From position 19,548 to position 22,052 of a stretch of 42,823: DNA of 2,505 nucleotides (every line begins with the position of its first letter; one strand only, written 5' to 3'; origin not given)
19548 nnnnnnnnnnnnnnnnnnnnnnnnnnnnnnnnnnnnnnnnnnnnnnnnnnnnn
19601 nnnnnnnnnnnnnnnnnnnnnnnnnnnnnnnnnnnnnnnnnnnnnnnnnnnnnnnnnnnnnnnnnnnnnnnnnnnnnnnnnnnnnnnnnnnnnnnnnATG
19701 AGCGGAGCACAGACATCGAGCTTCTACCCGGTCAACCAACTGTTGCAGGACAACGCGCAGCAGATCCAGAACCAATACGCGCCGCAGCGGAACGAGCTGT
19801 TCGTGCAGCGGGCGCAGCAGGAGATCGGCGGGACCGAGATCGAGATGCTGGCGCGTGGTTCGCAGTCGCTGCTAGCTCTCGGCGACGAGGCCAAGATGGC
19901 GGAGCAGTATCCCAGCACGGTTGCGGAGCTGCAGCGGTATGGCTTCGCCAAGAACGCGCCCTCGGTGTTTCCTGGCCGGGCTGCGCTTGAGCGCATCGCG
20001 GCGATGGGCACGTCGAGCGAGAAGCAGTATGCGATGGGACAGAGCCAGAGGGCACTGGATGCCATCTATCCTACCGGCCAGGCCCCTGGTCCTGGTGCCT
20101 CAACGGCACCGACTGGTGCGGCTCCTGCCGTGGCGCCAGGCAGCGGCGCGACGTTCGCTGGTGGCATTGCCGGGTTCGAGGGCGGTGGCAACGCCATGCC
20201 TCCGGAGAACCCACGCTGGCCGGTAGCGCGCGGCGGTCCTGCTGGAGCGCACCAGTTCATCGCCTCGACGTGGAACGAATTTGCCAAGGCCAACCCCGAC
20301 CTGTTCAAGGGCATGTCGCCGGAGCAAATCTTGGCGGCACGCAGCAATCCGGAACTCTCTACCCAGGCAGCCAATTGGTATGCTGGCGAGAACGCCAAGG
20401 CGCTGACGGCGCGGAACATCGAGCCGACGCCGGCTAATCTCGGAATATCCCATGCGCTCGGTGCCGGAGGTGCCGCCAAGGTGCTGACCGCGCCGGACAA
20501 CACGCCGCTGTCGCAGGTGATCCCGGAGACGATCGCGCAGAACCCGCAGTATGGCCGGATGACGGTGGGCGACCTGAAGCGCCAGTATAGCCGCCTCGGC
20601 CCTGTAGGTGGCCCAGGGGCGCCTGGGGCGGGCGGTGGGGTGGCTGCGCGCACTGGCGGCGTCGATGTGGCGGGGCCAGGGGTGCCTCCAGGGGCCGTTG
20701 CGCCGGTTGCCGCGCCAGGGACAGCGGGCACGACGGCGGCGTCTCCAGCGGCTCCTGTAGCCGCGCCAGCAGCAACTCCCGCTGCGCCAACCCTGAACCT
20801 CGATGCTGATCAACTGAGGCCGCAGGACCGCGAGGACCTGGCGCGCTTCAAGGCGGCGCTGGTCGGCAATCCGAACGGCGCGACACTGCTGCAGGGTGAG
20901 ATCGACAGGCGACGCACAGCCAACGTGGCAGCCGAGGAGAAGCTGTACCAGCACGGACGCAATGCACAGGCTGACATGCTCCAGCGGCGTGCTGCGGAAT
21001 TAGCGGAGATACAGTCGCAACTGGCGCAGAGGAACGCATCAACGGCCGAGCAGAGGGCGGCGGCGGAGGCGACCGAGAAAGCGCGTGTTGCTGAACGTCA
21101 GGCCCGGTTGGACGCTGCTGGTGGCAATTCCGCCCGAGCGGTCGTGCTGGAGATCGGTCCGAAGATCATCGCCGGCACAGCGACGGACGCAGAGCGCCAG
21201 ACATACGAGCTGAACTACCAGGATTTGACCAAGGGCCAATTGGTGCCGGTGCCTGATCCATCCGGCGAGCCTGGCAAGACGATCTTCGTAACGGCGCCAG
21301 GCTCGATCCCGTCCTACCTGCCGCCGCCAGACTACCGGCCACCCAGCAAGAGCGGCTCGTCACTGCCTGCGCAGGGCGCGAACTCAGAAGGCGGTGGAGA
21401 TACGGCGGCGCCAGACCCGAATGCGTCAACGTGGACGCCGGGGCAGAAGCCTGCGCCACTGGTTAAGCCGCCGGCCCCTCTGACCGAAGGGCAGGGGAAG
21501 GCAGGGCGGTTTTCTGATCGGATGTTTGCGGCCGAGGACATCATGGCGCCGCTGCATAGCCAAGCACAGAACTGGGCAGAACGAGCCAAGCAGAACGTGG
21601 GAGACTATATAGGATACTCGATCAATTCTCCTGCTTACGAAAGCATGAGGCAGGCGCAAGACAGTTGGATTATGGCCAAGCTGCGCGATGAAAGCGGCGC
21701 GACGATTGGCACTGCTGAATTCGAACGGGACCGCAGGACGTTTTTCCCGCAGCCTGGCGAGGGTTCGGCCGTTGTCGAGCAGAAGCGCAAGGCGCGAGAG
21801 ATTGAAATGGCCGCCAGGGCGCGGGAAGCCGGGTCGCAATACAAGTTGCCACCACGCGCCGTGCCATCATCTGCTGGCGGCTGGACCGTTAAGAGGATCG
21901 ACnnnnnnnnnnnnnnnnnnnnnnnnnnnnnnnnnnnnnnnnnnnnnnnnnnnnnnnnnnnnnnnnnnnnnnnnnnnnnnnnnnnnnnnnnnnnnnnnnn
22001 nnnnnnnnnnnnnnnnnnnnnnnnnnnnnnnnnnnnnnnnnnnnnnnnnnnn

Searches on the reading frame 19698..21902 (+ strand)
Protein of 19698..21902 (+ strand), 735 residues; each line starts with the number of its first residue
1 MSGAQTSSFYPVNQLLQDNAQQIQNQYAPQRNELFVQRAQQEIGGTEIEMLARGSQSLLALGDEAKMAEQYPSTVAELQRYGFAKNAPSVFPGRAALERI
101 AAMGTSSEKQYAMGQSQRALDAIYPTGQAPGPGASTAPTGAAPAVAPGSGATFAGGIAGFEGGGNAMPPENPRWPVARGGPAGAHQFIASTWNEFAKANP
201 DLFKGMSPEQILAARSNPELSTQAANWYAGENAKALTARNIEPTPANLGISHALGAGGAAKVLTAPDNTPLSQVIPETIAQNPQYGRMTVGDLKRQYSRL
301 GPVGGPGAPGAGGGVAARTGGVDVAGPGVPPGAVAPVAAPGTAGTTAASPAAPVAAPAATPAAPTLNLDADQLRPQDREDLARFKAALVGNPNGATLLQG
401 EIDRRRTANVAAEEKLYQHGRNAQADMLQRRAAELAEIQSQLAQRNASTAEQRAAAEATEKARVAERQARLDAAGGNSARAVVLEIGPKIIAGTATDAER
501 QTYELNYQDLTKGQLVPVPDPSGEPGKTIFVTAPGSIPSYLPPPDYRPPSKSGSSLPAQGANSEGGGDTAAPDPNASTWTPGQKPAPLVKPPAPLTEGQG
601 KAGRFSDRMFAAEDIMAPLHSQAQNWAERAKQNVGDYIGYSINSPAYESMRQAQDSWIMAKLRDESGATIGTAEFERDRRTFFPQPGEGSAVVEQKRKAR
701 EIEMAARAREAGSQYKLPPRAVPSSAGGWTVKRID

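Call 4: search_protein_families(library=pfam, proteins=[window:19698-21902:+], max_evalue=1)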
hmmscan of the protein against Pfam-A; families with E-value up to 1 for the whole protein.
window:19698-21902:+ (735 aa): 0 families

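Call 5: search_protein_families(library=phrogs, proteins=[window:19698-21902:+], max_evalue=0.01)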
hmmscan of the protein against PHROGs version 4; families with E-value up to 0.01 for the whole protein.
window:19698-21902:+ (735 aa): 1 family
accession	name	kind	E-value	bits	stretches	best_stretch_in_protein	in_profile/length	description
phrog_35431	-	unknown function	0.0068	15.9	1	657-712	452-507/546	-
